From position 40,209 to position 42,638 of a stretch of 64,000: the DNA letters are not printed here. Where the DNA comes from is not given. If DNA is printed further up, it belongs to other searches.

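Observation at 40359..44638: Tandem pair of uncharacterised 710-aa secreted proteins with a conserved putative Ser-Asp-His triad inside the PUL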

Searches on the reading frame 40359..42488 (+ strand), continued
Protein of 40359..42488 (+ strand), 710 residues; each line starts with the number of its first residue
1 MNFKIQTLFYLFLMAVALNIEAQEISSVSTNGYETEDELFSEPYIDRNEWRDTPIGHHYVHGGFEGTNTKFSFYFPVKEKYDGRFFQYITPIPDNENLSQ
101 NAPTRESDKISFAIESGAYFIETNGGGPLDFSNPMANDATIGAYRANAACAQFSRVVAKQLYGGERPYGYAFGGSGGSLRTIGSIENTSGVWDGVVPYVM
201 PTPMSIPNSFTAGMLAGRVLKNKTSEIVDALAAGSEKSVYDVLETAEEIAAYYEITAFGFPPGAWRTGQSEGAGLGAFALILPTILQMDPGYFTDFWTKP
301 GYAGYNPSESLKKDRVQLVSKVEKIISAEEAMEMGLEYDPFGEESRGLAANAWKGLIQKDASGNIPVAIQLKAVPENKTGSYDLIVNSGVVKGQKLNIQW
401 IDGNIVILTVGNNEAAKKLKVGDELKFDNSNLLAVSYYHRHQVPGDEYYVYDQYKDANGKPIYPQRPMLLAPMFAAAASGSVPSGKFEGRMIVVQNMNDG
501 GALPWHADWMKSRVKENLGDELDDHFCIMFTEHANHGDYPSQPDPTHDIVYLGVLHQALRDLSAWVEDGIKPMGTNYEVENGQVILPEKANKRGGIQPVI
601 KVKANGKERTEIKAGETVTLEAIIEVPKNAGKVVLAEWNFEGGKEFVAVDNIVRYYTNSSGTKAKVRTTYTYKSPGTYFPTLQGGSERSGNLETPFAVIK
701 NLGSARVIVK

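Call 41: find_related_loci(query=A1, collection=genome_contigs, flank=10000)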
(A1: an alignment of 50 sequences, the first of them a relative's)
Query A1 (710 aa) in genome_contigs; peptide patterns used: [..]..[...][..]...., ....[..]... (x = any residue, [..] = any of these).
584 stretches matched a pattern; 517 encode a relative of the query (tblastn E <= 1e-3); the best 80 are kept; 80 distinct loci.
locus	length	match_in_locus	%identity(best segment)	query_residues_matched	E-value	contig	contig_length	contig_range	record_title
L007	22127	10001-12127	84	1-709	0e+0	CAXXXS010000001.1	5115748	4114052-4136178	MAG: Bacteroidales bacterium isolate cfd47556-b600-40b4-9185-b1262979a081 genome assembly, contig: contig_1, whole genom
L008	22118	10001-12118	57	1-709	0e+0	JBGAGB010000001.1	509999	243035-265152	MAG: Cyclobacteriaceae bacterium isolate MAG_MBR_H125.6 MBRH125-6_opera_contig_110, whole genome shotgun sequence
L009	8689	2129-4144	53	34-710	0e+0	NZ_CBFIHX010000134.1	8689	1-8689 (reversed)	MAG: Pseudomaricurvus sp. isolate Co_bin_76_indper Co_bin_76_indper_c136, whole genome shotgun sequence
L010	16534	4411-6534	51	1-710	0e+0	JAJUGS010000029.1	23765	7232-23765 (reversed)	MAG: Prolixibacteraceae bacterium isolate bin43 k141_830788_length_23765_cov_13.1045, whole genome shotgun sequence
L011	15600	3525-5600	52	14-710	0e+0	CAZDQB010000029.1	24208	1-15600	MAG TPA_asm: uncultured Sediminibacterium sp. isolate SRP285395_co2_403 genome assembly, contig: NODE_3297_length_24208_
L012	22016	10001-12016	53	33-709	0e+0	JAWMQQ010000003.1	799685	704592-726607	Halieaceae bacterium WMMBA7 NODE_3_length_799685_cov_30.764162, whole genome shotgun sequence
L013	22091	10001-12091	52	17-702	0e+0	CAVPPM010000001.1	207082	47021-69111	MAG: uncultured Sphingobacteriales bacterium isolate MFD09848.bin.2.4 genome assembly, contig: contig_11162, whole genom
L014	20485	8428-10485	53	12-703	0e+0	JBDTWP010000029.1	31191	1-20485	MAG: Ferruginibacter sp. isolate cluster3_bin.95 NODE_4254_length_31191_cov_7.133447, whole genome shotgun sequence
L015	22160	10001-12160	51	8-710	0e+0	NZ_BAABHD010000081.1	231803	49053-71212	Nibrella saemangeumensis strain JCM 17927 sequence81, whole genome shotgun sequence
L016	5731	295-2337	52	25-710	0e+0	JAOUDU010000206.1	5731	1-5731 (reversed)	MAG: Gammaproteobacteria bacterium isolate 4_1_Jan_SF_Bin4 4_1_Jan_SF_Bin4_scaffold_7063_c1, whole genome shotgun sequen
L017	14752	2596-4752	51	5-710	0e+0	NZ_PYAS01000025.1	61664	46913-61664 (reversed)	Dyadobacter jiangsuensis strain DSM 29057 Ga0181027_125, whole genome shotgun sequence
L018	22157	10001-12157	50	5-710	0e+0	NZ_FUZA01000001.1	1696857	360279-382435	Dyadobacter psychrophilus strain DSM 22270, whole genome shotgun sequence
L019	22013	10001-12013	53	36-710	0e+0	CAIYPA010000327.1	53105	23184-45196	MAG: uncultured Bacteroidia bacterium isolate AM-2014_bin-3952 genome assembly, contig: bin-3952:327/584, whole genome s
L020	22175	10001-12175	50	1-710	0e+0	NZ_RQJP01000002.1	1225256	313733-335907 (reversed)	Larkinella knui strain KCTC42998 NODE_2_length_1225256_cov_44.883789, whole genome shotgun sequence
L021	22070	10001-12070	51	8-710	0e+0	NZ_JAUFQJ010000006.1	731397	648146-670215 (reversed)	Ferruginibacter paludis strain CECT 8366 platanus_K_17_124_7, whole genome shotgun sequence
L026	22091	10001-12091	50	8-709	0e+0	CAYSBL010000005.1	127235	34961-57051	MAG TPA_asm: uncultured Rikenellaceae bacterium isolate binchicken_co26_242 genome assembly, contig: NODE_183_length_127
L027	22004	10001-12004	53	36-710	0e+0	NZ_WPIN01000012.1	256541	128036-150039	Spirosoma arboris strain HMF4905 12, whole genome shotgun sequence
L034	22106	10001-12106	50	7-710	0e+0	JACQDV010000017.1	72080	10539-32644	MAG: Sphingobacteriales bacterium isolate NC_groundwater_1004_Pr1_S-0.65um_38_18 Montesol18_Sp65_coassembly_scaffold_245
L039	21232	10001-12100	51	4-702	0e+0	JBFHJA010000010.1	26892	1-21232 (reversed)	MAG: Draconibacterium sp. isolate Mix_sand07.2021.05.G.52 k141_707000_length_26892_cov_55.4680, whole genome shotgun seq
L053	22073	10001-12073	48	5-702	0e+0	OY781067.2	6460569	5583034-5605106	MAG: uncultured Draconibacterium sp. isolate 7685a6f7-55f0-4bbb-ae15-a05e2d1328cd genome assembly, chromosome: 1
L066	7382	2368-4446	48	7-709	0e+0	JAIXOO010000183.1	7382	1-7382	MAG: Saprospiraceae bacterium isolate C1_MAG_00026 C1_MAG_00026_000000000418, whole genome shotgun sequence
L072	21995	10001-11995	52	36-710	0e+0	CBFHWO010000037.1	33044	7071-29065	MAG: uncultured Algoriphagus sp. isolate Co_bin_143_strict genome assembly, contig: Co_bin_143_strict_c37, whole genome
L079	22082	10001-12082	48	6-710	0e+0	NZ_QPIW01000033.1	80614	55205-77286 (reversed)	Runella aurantiaca strain YX9 Contig33, whole genome shotgun sequence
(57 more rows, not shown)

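Call 44: search_protein_families(library=pfam, proteins=[L053:9134-9949:+, L066:1249-1986:-, L053:7553-9118:+, L034:4843-5478:+, L072:6010-9855:+, L027:7823-8845:+, L079:12116-13801:+, L053:14894-16018:-, L039:4230-5624:+], max_evalue=0.0001)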
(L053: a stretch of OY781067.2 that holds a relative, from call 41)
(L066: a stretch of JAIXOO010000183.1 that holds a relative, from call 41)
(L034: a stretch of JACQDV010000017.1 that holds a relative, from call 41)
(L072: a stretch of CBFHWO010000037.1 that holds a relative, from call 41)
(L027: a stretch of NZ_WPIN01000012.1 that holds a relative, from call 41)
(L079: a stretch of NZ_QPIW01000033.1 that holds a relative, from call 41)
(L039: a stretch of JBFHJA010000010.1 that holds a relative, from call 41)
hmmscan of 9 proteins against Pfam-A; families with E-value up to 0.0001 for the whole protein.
L053:9134-9949:+ (272 aa): 4 families
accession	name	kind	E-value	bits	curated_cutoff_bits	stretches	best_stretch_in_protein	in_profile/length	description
PF00106.31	adh_short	-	4e-52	177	26.6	1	11-199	3-190/195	short chain dehydrogenase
PF13561.12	adh_short_C2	-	1.4e-36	126.7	27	1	18-203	6-188/236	Enoyl-(Acyl carrier protein) reductase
PF08659.16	KR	-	1.2e-15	58.3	22.6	1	11-167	3-158/180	KR domain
PF23441.1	SDR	-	2.7e-09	37.2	27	1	5-199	4-202/258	SDR-like rossmann domain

L066:1249-1986:- (246 aa): 2 families
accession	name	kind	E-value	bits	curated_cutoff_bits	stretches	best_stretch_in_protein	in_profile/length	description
PF21906.2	NrtR_WHD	-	4.4e-18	65.6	27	1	181-241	1-61/61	NrtR DNA-binding winged helix domain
PF19368.5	AraR_C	-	2.1e-07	31.6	23.8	1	181-241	5-66/82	AraR C-terminal winged HTH domain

L053:7553-9118:+ (522 aa): 1 family
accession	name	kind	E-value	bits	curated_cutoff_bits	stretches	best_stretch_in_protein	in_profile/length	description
PF03662.20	Glyco_hydro_79n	-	1.1e-11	44.8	23.1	1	104-375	41-318/318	Glycosyl hydrolase family 79, N-terminal domain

L034:4843-5478:+ (212 aa): 1 family
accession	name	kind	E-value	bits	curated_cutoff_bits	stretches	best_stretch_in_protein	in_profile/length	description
PF00440.29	TetR_N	-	2.8e-09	37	24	1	12-58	1-47/47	Bacterial regulatory proteins, tetR family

L072:6010-9855:+ (1282 aa): 5 families
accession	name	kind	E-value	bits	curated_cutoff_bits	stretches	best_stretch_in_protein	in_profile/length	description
PF06283.17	ThuA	-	2.8e-73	247.1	33.4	1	53-266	2-209/209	Trehalose utilisation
PF07995.17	GSDH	-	2.9e-39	135.7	25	1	296-573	1-235/332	Glucose / Sorbosone dehydrogenase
PF00034.26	Cytochrom_C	-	7.4e-08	34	21.3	1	892-973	2-89/90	Cytochrome c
PF18911.6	PKD_4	-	9.7e-08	32.4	27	1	741-813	15-84/85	PKD domain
PF00801.26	PKD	-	3.3e-07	30.7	23.5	1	731-805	2-72/80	PKD domain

L027:7823-8845:+ (341 aa): 1 family
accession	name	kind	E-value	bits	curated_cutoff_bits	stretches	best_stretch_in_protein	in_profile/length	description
PF00248.27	Aldo_ket_red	-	1.6e-68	231.3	24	1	35-323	1-290/291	Aldo/keto reductase family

L079:12116-13801:+ (562 aa): 1 family
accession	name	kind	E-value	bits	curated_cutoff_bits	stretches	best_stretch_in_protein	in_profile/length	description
PF07676.18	PD40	-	7.4e-06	26.2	20.9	0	264-287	3-26/38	WD40-like Beta Propeller Repeat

L053:14894-16018:- (375 aa): 1 family
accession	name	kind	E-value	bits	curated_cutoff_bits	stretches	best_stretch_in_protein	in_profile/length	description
PF00144.29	Beta-lactamase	-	1.5e-51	176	27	1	65-364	17-321/329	Beta-lactamase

L039:4230-5624:+ (465 aa): 3 families
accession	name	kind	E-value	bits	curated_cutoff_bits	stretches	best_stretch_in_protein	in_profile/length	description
PF13360.13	PQQ_2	-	5.7e-27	95.3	27.6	3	101-280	5-143/233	Outer membrane protein assembly factor BamB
PF01011.28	PQQ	-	5e-09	35.8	26.7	0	142-236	493-584/595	Glucose/ethanol/alcohol dehydrogenase, beta-propeller domain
PF13570.13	Beta-prop_ACSF4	-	1.4e-06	28.4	133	0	100-164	72-131/329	Beta-alanine-activating enzyme, beta-propeller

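Call 49: search_protein_families(library=pfam, proteins=[P0334, P0243, P0268, P0276, P0280, P0312, P0359, P0360], max_evalue=0.001)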
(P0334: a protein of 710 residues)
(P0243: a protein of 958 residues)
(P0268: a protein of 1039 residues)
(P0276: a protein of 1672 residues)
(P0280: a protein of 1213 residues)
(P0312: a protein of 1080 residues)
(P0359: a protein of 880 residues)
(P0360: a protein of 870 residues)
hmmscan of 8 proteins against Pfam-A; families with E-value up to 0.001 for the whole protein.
P0334 (710 aa): 1 family
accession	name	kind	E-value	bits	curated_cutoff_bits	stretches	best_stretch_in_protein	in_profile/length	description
PF07632.16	Sde182_NH-like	-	4.7e-62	210.4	26.8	1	3-266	1-268/268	Cellulose-binding Sde182, nucleoside hydrolase-like domain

P0243 (958 aa): 3 families
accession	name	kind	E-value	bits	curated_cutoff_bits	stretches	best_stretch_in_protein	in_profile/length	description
PF06283.17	ThuA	-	5.9e-55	187.2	33.4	1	53-276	2-209/209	Trehalose utilisation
PF18911.6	PKD_4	-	4.6e-05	23.8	27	0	860-936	12-72/85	PKD domain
PF00801.26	PKD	-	7.4e-05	23.1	23.5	1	859-937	8-70/80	PKD domain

P0268 (1039 aa): 2 families
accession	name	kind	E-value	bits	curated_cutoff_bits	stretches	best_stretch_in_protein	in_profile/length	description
PF16640.11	Big_3_5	-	1.6e-09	38.6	35.5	1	959-1031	9-80/88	Bacterial Ig-like domain (group 3)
PF18911.6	PKD_4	-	0.00015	22.2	27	1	598-663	11-73/85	PKD domain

P0276 (1672 aa): 4 families
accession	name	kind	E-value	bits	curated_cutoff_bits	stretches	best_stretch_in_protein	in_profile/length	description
PF20578.4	aBig_2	-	2.4e-30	104.6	27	1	622-709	1-88/89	Atrophied bacterial Ig domain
PF00395.25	SLH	-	9.8e-22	77.1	20.8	2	1554-1595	2-43/44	S-layer homology domain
PF20091.5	Abhydrolase_10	-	9.4e-05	22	23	0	451-497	299-346/429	Alpha/beta hydrolase domain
PF18911.6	PKD_4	-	0.00013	22.4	27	0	1160-1240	13-80/85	PKD domain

P0280 (1213 aa): 3 families
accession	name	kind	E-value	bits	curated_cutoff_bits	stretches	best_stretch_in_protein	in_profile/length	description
PF00395.25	SLH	-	9e-37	125.2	20.8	3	1037-1078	2-44/44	S-layer homology domain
PF12733.13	Cadherin-like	-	8e-17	61.9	24.2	1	60-146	2-88/89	Cadherin-like beta sandwich domain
PF00801.26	PKD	-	0.00011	22.5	23.5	1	694-768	5-66/80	PKD domain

P0312 (1080 aa): 1 family
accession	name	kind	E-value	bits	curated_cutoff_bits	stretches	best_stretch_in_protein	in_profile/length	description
PF20091.5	Abhydrolase_10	-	9.9e-05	21.9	23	1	922-972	307-358/429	Alpha/beta hydrolase domain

P0359 (880 aa): 4 families
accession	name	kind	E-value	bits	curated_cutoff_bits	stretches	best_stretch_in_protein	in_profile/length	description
PF20091.5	Abhydrolase_10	-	0.00012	21.6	23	1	665-773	240-358/429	Alpha/beta hydrolase domain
PF18911.6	PKD_4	-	0.0002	21.8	27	0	782-856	9-69/85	PKD domain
PF00801.26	PKD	-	0.00026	21.4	23.5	1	787-855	11-65/80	PKD domain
PF07519.17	Tannase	-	0.00028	20.3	29.8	0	649-746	363-446/490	Tannase and feruloyl esterase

P0360 (870 aa): 1 family
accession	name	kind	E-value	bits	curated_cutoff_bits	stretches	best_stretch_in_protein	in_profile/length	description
PF12804.13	NTP_transf_3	-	5e-06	27.2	27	1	113-164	105-158/160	MobA-like NTP transferase domain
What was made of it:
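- Fusions to GH43 and to SLH anchors exist (call 49).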

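Call 54: search_protein_families(library=pfam, proteins=[P0251, P0266, P0296, P0307, P0320, P0345, P0365, P0389], max_evalue=0.01)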
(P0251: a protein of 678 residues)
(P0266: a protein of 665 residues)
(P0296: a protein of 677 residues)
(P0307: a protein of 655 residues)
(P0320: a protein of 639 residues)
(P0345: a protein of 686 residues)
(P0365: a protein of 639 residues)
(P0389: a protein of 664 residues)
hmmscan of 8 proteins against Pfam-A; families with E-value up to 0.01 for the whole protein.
P0251 (678 aa): 0 families

P0266 (665 aa): 0 families

P0296 (677 aa): 3 families
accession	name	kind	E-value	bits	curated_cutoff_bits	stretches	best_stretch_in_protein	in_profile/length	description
PF07519.17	Tannase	-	4.4e-10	39.5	29.8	1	36-174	21-157/490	Tannase and feruloyl esterase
PF00801.26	PKD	-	0.00022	21.6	23.5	1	583-654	11-68/80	PKD domain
PF18911.6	PKD_4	-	0.00074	20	27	1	581-656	12-73/85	PKD domain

P0307 (655 aa): 4 families
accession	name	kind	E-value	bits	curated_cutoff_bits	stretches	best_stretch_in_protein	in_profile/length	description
PF07519.17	Tannase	-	3.9e-09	36.3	29.8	1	35-166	21-147/490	Tannase and feruloyl esterase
PF00801.26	PKD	-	1.8e-05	25.1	23.5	1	559-628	8-64/80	PKD domain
PF18911.6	PKD_4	-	0.0025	18.2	27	1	560-631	12-70/85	PKD domain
PF16450.11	Prot_ATP_ID_OB_C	-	0.0078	16.5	23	0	347-386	13-53/56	Proteasomal ATPase OB C-terminal domain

P0320 (639 aa): 3 families
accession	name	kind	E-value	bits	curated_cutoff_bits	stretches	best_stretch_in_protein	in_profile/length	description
PF00801.26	PKD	-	1.8e-07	31.5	23.5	1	545-617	11-69/80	PKD domain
PF07519.17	Tannase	-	0.00016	21.1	29.8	0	42-136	27-129/490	Tannase and feruloyl esterase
PF18911.6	PKD_4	-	0.00032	21.1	27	1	540-619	9-74/85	PKD domain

P0345 (686 aa): 3 families
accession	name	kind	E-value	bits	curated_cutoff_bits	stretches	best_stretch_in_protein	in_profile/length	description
PF07519.17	Tannase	-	1.8e-06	27.5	29.8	1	44-173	22-147/490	Tannase and feruloyl esterase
PF18911.6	PKD_4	-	0.0003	21.2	27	1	587-668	9-76/85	PKD domain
PF00801.26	PKD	-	0.0019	18.6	23.5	1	583-667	3-72/80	PKD domain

P0365 (639 aa): 1 family
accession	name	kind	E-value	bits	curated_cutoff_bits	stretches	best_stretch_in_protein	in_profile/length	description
PF07519.17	Tannase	-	6.5e-07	29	29.8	1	38-152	24-146/490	Tannase and feruloyl esterase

P0389 (664 aa): 1 family
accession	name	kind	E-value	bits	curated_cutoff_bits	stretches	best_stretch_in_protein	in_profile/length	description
PF07519.17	Tannase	-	9.8e-09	35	29.8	1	39-158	19-137/490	Tannase and feruloyl esterase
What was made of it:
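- On Tannase / feruloyl esterase family (PF07519, ESTHER Block X): Some distant family members do pass, at 39.5, 36.3 and 35.0 bits, but only over profile positions 19-157 (call 54).
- Some members pass the Tannase cutoff (call 54).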

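Call 63: search_solved_structures(query=L026:12097-14517:+, max_evalue=1e-20)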
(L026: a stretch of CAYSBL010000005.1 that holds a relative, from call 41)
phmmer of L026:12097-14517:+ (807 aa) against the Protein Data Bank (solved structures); distinct sequences matched with E-value up to 1e-20: 118 (the best 60 are shown).
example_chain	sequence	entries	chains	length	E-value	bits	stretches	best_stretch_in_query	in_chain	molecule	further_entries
7rsk_A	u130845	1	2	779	1.5e-162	546.1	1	42-806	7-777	Glycosyl hydrolase family 2, sugar binding domain protein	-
6b6l_A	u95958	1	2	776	3.4e-162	544.9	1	42-804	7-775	Glycosyl hydrolase family 2, sugar binding domain protein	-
5t9a_A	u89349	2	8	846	4.1e-159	534.7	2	43-436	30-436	Glycoside Hydrolase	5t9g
7cwd_A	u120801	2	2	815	4.9e-145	488.1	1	42-804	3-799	beta-glalactosidase | beta-galactosidase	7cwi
4ypj_A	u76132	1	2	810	1.8e-141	476.3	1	42-803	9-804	Beta galactosidase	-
5t98_A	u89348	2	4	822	1.4e-140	473.4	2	44-515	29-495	Glycoside Hydrolase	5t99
8q2h_A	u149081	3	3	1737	7.5e-140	471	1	42-803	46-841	beta-galactosidase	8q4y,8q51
9bey_A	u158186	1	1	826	1.9e-135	456.4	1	41-806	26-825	GH2 beta-galactosidase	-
6qub_A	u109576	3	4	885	1.2e-129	437.2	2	42-479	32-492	Beta-galactosidase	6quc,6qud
6qub_B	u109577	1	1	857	1.4e-129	437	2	43-479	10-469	Beta-galactosidase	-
7nit_A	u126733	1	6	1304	8.4e-129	434.4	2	42-479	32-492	Beta-galactosidase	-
5dmy_A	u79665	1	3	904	1.3e-128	433.8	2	42-479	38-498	Beta-galactosidase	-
3gm8_A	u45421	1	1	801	1.4e-127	430.3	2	44-518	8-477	Glycoside hydrolase family 2, candidate beta-glycosidase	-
4cu6_A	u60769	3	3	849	7e-103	348.7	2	43-532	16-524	BETA-GALACTOSIDASE | GLYCOSIDE HYDROLASE 2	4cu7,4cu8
4cuc_A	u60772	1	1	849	1.5e-102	347.6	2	43-519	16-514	BETA-GALACTOSIDASE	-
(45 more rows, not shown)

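Call 64: search_solved_structures(query=L053:7553-9118:+, max_evalue=0.001)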
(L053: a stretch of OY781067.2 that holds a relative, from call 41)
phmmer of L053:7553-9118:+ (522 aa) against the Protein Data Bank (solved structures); distinct sequences matched with E-value up to 0.001: 13.
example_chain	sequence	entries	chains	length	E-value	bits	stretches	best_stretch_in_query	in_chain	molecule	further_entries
9o22_A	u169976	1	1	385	6.6e-23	84.5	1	171-519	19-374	Heparanase 50 kDa subunit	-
7rg8_A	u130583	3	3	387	6.7e-23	84.5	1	171-519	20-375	Heparanase 50 kDa subunit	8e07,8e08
9o27_A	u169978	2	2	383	6.7e-23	84.5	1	171-519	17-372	Heparanase 50 kDa subunit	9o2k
9o1x_A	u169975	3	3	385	6.7e-23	84.5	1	171-519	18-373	Heparanase 50 kDa subunit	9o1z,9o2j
9o1t_A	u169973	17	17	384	6.7e-23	84.5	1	171-519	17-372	Heparanase 50 kDa subunit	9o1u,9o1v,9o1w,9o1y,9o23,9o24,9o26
9o25_A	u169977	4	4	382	6.8e-23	84.5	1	171-519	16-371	Heparanase 50 kDa subunit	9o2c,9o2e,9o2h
9o1r_A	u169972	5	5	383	6.9e-23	84.5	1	171-519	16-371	Heparanase 50 kDa subunit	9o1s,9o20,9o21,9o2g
7eyo_A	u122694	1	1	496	1.2e-20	77.1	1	177-513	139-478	Hyaluronoglucuronidase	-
5la4_A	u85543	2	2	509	2e-20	76.3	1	177-516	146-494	Heparanase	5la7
7pr7_A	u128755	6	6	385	6.5e-18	68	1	177-516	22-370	Heparanase 50 kDa subunit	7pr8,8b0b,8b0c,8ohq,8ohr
7yi7_A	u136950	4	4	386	6.5e-18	68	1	177-516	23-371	Heparanase 50 kDa subunit | Heparanase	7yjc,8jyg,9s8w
5e8m_A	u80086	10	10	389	6.6e-18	68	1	177-516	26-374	Heparanase | Heparanase 50 kDa subunit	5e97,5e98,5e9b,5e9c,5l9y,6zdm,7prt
5l9z_A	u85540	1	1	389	1.7e-17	66.6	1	177-516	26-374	Heparanase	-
